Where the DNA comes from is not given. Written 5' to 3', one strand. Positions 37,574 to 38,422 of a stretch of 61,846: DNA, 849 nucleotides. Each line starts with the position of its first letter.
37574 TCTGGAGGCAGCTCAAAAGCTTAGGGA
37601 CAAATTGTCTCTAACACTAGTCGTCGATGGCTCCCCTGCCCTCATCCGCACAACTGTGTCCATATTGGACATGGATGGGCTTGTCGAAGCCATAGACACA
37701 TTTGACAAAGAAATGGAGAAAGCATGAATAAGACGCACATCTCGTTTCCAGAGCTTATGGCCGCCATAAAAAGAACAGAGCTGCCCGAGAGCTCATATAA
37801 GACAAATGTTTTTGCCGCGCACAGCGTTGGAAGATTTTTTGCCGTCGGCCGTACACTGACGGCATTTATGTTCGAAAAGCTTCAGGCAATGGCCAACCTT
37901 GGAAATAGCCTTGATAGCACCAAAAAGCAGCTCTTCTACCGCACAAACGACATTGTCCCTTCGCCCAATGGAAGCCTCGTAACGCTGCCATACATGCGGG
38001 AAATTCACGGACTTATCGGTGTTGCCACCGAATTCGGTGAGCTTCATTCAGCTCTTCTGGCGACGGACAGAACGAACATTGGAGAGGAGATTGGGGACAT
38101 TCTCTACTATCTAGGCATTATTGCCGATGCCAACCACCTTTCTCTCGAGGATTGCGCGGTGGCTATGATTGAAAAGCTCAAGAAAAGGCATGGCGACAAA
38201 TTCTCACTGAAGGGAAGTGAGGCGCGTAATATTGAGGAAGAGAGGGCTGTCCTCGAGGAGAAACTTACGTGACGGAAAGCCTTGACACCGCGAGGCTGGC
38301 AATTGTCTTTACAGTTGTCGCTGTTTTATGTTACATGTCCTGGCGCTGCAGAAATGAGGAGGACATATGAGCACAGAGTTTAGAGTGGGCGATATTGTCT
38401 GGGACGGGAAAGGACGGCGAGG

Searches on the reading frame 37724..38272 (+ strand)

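Call 65: search_protein_families(library=pfam, proteins=[window:37724-38272:+], max_evalue=0.01)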
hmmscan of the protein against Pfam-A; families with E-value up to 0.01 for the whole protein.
window:37724-38272:+ (182 aa): 3 families
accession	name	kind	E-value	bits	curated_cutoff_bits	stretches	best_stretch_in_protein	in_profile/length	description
PF03819.22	MazG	-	8e-09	36.1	22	1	100-158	10-72/74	MazG nucleotide pyrophosphohydrolase domain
PF01503.22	PRA-PH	-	0.00097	19.9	21.3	1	100-145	34-79/86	Phosphoribosyl-ATP pyrophosphohydrolase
PF12643.12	MazG-like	-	0.0038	17.9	27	1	105-159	20-74/85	MazG-like family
